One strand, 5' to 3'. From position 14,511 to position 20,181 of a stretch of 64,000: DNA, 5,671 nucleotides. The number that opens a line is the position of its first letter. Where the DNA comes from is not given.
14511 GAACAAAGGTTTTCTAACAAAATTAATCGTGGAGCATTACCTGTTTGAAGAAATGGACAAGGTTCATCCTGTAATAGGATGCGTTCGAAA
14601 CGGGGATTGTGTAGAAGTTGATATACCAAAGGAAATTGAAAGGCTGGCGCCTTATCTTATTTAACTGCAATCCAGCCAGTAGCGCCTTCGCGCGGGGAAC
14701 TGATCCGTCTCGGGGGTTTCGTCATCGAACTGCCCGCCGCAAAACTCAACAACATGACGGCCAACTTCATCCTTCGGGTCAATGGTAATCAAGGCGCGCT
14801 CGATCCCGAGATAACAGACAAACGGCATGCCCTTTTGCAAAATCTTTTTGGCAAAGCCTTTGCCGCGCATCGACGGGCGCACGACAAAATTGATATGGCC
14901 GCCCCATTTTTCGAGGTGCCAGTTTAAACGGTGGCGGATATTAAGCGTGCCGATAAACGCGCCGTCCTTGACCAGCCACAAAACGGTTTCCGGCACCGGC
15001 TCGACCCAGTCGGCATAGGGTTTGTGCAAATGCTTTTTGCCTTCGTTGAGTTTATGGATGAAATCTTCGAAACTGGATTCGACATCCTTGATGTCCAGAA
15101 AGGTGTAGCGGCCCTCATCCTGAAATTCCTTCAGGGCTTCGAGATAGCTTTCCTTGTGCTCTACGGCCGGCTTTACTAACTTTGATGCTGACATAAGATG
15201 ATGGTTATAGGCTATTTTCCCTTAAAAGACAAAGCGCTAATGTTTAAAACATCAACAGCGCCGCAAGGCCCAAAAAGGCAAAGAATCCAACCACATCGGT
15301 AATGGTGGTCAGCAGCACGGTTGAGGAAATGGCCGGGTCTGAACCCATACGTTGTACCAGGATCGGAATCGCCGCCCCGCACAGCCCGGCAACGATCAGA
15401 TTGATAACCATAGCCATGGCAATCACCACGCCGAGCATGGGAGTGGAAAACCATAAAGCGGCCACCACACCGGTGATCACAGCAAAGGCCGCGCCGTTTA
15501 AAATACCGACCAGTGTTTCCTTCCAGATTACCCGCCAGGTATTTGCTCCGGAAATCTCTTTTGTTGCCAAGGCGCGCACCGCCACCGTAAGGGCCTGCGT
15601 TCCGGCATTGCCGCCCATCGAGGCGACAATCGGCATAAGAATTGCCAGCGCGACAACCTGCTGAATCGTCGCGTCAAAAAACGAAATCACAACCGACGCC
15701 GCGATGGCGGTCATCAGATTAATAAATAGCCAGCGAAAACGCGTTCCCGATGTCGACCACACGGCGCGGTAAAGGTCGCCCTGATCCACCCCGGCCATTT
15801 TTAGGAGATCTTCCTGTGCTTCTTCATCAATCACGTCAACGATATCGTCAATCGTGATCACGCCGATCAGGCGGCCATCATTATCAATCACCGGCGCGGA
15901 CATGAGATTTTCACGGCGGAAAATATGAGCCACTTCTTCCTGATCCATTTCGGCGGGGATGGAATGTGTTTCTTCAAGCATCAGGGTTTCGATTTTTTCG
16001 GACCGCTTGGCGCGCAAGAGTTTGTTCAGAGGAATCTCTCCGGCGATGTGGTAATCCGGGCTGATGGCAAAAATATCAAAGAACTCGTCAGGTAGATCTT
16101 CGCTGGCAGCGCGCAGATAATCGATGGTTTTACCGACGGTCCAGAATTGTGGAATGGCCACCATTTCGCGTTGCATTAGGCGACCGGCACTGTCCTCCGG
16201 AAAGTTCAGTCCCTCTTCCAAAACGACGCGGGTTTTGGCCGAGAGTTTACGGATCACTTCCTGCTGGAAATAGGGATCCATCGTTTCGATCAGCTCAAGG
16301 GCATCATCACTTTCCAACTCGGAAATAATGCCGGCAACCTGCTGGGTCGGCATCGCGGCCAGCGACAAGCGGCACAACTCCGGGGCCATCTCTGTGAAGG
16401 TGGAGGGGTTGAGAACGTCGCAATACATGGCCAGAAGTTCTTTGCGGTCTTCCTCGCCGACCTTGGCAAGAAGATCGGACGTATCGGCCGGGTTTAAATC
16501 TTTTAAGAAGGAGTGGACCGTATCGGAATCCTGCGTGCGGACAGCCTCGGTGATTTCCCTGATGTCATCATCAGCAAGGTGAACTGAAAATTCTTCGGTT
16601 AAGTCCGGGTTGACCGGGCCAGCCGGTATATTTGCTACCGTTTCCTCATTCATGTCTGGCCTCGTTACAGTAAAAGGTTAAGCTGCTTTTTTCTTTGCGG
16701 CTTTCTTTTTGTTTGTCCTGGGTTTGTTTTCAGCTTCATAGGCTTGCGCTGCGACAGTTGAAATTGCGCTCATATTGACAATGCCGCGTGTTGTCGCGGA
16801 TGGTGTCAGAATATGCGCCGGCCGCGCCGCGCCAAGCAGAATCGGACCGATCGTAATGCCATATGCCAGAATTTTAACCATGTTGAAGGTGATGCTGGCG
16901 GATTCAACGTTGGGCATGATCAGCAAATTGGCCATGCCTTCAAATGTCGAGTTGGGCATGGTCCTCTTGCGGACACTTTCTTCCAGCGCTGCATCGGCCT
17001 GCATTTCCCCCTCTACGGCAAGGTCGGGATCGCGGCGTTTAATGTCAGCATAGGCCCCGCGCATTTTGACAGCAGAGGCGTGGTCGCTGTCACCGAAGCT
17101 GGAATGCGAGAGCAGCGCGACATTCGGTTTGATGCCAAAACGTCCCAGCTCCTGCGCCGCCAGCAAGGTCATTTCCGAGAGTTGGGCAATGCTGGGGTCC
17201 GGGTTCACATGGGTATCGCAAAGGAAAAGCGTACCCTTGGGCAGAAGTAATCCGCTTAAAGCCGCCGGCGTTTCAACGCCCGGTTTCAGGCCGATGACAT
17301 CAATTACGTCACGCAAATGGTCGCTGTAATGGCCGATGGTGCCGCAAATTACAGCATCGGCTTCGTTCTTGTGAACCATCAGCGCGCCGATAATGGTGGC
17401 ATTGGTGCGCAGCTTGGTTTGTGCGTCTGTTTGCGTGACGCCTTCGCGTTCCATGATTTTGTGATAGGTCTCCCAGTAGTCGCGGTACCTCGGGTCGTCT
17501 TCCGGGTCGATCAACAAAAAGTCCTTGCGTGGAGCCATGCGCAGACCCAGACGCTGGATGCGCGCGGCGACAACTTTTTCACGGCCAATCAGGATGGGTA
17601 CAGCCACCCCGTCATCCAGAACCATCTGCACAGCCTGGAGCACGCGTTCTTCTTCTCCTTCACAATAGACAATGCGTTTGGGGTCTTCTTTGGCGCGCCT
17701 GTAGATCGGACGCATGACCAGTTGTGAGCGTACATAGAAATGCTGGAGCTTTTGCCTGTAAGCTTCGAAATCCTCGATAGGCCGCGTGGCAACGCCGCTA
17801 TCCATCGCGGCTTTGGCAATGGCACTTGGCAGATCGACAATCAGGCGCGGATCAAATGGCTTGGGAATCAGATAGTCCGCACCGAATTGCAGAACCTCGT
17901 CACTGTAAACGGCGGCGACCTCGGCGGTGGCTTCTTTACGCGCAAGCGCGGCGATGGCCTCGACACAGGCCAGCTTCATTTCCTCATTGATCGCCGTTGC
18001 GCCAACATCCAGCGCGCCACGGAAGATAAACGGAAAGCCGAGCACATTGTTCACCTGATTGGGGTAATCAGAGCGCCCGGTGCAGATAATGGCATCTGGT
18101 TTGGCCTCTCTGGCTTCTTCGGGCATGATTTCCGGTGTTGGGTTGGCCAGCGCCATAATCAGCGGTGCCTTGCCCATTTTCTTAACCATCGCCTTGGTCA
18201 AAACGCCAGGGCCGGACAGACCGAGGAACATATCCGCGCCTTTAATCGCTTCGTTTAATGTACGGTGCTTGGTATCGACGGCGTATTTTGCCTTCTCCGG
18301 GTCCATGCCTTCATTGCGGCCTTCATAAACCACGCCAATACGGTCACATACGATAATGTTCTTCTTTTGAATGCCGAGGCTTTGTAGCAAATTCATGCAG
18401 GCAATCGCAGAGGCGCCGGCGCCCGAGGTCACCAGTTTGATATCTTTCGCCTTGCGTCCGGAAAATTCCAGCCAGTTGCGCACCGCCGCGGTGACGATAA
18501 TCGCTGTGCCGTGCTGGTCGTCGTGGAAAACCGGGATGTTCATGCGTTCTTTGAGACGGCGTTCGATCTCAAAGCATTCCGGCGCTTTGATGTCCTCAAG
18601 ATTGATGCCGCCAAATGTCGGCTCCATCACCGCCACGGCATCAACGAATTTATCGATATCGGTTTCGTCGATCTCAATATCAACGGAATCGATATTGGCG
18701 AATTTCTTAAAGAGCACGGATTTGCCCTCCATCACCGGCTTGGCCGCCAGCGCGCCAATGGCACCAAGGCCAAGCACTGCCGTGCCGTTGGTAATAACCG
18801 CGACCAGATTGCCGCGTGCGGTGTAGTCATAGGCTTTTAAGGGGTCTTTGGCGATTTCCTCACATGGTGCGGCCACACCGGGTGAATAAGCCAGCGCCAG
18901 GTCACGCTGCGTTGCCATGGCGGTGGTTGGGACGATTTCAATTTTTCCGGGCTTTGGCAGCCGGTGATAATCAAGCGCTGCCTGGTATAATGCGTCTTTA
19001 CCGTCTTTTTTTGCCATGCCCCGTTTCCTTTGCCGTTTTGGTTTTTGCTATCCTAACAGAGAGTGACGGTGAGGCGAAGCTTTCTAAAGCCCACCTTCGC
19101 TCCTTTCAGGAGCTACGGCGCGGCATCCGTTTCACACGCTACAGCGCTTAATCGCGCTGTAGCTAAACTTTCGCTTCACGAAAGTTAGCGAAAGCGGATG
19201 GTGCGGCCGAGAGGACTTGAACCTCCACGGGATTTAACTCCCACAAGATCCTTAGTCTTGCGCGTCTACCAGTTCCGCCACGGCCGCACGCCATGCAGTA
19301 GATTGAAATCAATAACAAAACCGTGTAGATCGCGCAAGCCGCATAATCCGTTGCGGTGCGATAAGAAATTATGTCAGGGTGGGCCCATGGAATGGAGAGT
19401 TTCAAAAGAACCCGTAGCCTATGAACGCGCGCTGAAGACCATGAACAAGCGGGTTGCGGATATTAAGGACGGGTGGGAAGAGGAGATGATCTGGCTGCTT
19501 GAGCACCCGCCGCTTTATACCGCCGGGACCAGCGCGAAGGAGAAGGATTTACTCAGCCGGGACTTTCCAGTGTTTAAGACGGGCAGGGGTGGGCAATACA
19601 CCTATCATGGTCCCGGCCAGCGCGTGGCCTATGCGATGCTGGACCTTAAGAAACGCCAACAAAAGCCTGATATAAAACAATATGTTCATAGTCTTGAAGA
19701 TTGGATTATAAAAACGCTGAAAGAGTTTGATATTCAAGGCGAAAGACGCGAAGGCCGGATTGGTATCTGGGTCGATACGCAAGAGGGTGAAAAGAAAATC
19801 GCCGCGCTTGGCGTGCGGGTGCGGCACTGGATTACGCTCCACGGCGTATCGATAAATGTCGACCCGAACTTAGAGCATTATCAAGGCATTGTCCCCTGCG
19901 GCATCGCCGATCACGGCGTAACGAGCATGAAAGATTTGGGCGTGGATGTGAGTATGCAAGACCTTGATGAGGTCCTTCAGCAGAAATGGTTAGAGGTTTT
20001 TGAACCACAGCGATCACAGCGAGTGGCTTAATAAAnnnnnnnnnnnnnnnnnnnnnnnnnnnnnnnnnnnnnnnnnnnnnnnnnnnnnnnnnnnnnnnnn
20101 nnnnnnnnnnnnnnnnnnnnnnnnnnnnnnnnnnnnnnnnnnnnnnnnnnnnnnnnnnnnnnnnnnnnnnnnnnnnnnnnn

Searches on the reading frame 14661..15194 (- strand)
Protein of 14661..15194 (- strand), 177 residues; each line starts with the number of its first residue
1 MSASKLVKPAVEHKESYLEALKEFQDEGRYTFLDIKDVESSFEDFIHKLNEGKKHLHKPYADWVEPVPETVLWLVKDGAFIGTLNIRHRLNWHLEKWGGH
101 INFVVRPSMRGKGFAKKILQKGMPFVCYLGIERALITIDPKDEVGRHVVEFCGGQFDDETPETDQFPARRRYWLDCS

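Call 36: search_protein_families(library=pfam, proteins=[window:14661-15194:-])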
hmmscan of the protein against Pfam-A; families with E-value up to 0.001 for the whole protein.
window:14661-15194:- (177 aa): 3 families
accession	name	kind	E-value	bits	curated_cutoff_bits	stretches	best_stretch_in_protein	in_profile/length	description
PF00583.31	Acetyltransf_1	-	7.6e-07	29.9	20.7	1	57-126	21-88/116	Acetyltransferase (GNAT) family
PF13302.13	Acetyltransf_3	-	3.6e-06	28.2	25.4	1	68-153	51-136/138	Acetyltransferase (GNAT) domain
PF13508.13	Acetyltransf_7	-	0.0004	21.1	27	1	71-121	4-52/84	Acetyltransferase (GNAT) domain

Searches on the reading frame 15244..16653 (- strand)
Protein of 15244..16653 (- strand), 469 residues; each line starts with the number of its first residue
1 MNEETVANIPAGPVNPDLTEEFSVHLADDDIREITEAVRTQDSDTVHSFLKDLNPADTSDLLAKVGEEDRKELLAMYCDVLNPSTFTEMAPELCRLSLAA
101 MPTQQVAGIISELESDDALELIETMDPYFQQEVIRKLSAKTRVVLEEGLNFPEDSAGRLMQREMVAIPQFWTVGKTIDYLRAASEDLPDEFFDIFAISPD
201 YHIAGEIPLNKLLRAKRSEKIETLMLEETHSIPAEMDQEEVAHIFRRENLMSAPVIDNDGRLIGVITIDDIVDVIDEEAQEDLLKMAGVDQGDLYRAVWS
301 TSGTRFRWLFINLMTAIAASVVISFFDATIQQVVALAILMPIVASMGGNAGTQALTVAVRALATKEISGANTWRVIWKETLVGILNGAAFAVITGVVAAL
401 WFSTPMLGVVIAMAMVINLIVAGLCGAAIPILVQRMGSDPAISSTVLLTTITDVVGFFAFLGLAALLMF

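Call 36: search_protein_families(library=pfam, proteins=[window:15244-16653:-])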
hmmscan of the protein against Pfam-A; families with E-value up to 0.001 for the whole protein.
window:15244-16653:- (469 aa): 3 families
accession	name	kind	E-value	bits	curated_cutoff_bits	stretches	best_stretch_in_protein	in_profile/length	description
PF01769.21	MgtE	-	1.9e-35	122.3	27.6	1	340-463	1-125/125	Divalent cation transporter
PF03448.22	MgtE_N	-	1.9e-15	57.7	25.9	1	53-154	1-102/102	MgtE intracellular N domain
PF00571.33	CBS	-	1e-11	45.4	24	1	223-276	3-56/57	CBS domain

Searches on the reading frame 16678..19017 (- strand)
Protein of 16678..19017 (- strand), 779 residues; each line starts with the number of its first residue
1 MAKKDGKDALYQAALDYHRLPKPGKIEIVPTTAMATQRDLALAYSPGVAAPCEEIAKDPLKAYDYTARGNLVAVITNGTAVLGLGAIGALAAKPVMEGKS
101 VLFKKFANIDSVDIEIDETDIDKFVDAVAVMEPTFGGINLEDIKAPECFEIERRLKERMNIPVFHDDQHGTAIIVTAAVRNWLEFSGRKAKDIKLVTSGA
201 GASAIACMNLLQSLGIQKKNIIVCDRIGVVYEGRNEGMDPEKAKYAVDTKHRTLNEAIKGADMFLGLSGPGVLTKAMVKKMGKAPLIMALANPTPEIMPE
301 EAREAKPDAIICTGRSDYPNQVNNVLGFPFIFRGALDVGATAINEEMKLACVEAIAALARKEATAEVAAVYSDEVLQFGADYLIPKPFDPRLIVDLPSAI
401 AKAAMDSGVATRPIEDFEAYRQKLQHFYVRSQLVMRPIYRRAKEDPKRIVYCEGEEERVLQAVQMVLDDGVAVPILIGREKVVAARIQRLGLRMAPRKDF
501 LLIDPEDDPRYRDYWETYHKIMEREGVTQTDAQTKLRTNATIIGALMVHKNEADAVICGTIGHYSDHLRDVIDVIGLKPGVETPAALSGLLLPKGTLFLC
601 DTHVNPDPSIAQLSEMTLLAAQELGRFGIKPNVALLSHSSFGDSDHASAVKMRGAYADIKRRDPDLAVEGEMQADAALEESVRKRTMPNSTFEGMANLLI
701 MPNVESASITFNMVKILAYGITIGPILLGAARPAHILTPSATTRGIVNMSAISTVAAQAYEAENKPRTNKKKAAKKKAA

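Call 36: search_protein_families(library=pfam, proteins=[window:16678-19017:-])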
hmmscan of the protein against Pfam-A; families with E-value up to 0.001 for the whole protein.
window:16678-19017:- (779 aa): 3 families
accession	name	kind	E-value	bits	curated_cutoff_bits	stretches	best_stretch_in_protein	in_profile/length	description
PF01515.24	PTA_PTB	-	8.3e-93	311.7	24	1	434-753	2-318/319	Phosphate acetyl/butaryl transferase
PF00390.24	malic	-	2.5e-30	106.1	23.1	1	24-156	2-182/182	Malic enzyme, N-terminal domain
PF03949.21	Malic_M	-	2.7e-17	63.4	23.5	1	170-366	3-232/258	Malic enzyme, NAD binding domain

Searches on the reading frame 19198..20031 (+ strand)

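Call 36: search_protein_families(library=pfam, proteins=[window:19198-20031:+])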
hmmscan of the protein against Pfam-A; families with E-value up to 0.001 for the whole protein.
window:19198-20031:+ (277 aa): 2 families
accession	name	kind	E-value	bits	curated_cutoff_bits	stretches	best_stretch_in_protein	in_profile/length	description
PF21948.1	LplA-B_cat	-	6.5e-38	131.1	27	1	75-263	2-198/200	Lipoyl protein ligase A/B catalytic domain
PF03099.24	BPL_LplA_LipB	-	7.4e-05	23.1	21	1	127-224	30-133/133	Biotin/lipoate A/B protein ligase family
